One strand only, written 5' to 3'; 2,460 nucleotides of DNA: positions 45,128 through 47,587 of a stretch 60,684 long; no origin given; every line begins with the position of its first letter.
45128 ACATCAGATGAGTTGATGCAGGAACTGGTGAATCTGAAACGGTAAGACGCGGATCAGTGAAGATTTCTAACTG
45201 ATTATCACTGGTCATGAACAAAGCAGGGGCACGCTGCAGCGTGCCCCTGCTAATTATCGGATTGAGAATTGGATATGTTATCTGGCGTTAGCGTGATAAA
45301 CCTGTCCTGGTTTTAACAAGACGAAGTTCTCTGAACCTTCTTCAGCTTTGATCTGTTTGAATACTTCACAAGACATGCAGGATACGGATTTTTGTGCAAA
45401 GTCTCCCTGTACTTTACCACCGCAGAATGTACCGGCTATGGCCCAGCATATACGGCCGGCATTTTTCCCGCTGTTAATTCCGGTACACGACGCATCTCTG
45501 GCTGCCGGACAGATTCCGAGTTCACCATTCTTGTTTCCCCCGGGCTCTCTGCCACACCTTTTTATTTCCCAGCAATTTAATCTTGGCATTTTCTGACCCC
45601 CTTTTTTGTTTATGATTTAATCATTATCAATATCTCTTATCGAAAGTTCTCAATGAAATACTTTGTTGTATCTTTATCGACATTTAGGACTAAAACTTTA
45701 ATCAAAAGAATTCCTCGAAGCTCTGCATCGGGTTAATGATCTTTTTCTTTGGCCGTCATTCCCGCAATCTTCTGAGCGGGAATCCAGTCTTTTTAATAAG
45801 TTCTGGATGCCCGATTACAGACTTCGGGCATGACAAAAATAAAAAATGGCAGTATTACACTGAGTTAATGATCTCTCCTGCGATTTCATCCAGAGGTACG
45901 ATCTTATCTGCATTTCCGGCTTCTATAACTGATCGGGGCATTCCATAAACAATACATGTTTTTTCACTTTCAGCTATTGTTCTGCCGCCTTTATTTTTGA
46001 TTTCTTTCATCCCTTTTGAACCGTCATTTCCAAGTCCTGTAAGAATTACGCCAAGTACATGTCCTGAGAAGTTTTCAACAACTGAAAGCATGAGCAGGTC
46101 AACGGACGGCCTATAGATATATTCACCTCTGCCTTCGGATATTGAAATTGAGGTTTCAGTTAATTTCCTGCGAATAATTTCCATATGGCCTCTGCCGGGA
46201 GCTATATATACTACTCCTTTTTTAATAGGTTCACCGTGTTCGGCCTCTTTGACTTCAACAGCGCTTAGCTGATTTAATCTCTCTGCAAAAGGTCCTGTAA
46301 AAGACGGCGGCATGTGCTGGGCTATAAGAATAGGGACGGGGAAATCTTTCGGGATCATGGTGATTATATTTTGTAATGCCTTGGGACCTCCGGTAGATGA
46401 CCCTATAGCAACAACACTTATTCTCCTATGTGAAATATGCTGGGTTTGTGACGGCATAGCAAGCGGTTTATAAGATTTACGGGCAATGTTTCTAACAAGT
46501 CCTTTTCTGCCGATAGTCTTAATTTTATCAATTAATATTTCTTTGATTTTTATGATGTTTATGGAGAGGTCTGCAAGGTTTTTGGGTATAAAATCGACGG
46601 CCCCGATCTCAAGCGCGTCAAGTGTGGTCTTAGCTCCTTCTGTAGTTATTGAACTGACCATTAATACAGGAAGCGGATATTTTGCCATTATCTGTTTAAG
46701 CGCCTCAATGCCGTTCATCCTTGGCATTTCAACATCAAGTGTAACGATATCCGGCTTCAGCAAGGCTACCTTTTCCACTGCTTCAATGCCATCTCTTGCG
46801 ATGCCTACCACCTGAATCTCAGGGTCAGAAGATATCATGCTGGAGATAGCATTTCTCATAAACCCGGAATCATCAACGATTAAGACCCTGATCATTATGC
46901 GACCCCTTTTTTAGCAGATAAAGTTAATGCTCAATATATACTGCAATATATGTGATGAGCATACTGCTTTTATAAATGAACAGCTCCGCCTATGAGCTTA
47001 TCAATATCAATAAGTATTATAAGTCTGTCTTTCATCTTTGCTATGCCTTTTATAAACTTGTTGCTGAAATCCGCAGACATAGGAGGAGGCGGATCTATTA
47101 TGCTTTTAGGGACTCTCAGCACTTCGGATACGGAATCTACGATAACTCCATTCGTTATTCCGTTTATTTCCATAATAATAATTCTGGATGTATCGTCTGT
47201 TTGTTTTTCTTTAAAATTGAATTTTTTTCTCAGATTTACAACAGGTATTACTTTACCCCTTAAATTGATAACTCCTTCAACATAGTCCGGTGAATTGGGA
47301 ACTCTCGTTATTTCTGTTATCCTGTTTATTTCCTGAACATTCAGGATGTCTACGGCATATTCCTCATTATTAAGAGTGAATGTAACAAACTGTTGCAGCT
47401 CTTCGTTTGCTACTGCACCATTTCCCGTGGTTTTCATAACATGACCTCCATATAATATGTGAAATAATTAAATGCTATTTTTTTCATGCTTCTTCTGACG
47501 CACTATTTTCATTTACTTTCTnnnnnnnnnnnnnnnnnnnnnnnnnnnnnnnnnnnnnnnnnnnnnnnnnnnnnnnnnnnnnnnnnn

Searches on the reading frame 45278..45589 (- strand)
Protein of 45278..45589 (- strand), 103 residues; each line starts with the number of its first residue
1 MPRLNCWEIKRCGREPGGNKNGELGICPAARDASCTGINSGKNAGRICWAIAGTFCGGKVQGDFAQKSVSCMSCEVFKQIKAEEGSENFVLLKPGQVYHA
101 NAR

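Call 3: search_protein_families(library=pfam, proteins=[window:45278-45589:-], max_evalue=0.01)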
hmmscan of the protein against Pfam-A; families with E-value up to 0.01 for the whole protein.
window:45278-45589:- (103 aa): 0 families

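Call 57: search_protein_families(library=ncbifam, proteins=[window:45278-45589:-], max_evalue=0.01)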
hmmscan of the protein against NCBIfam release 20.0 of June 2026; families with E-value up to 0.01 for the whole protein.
window:45278-45589:- (103 aa): 1 family
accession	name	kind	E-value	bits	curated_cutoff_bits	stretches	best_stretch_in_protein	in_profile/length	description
NF045718.1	two_CW_domain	domain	3.8e-30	104.1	35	1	4-82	1-79/80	two-CW domain-containing protein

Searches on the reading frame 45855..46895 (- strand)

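Call 3: search_protein_families(library=pfam, proteins=[window:45855-46895:-], max_evalue=0.01)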
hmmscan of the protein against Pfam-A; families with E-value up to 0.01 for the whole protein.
window:45855-46895:- (346 aa): 2 families
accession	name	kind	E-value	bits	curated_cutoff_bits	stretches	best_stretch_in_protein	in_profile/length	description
PF01339.22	CheB_methylest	-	5.7e-67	225.2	24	1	162-342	1-174/174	CheB methylesterase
PF00072.30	Response_reg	-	1.8e-21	76.9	30.2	1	4-108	1-102/111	Response regulator receiver domain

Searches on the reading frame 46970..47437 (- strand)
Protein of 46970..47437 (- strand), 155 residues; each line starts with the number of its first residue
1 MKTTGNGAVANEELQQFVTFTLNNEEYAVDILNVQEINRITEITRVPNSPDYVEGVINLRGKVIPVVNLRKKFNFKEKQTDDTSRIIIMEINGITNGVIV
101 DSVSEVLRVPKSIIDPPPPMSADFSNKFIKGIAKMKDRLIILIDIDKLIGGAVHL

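Call 3: search_protein_families(library=pfam, proteins=[window:46970-47437:-], max_evalue=0.01)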
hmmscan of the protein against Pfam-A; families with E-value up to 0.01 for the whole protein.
window:46970-47437:- (155 aa): 2 families
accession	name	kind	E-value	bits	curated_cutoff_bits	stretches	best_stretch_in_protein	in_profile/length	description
PF01584.24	CheW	-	4.1e-41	140.3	23.5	1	16-149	1-134/138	CheW-like domain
PF15632.11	ATPgrasp_Ter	-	0.0015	18.7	29.1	1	17-103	6-94/131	ATP-grasp in the biosynthetic pathway with Ter operon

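Call 48: search_solved_structures(query=window:46970-47437:-, max_evalue=0.001, show_alignments=1)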
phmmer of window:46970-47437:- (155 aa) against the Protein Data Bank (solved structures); distinct sequences matched with E-value up to 0.001: 6.
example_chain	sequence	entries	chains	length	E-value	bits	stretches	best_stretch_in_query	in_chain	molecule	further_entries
2qdl_A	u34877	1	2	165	1.7e-32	115.3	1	16-146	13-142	Chemotaxis signal transduction protein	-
2ho9_A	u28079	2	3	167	1.5e-31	112.3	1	13-150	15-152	Chemotaxis protein cheW | CheW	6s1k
8c5v_E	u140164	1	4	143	2.4e-31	111.6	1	15-150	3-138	Chemotaxis protein CheW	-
4jpb_W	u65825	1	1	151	1.9e-19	73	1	16-149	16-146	Chemotaxis protein CheW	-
1k0s_A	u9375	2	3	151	2e-19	72.9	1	16-149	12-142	CHEMOTAXIS PROTEIN CHEW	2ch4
3ja6_A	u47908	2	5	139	4.7e-19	71.7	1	17-149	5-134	Chemotaxis protein CheW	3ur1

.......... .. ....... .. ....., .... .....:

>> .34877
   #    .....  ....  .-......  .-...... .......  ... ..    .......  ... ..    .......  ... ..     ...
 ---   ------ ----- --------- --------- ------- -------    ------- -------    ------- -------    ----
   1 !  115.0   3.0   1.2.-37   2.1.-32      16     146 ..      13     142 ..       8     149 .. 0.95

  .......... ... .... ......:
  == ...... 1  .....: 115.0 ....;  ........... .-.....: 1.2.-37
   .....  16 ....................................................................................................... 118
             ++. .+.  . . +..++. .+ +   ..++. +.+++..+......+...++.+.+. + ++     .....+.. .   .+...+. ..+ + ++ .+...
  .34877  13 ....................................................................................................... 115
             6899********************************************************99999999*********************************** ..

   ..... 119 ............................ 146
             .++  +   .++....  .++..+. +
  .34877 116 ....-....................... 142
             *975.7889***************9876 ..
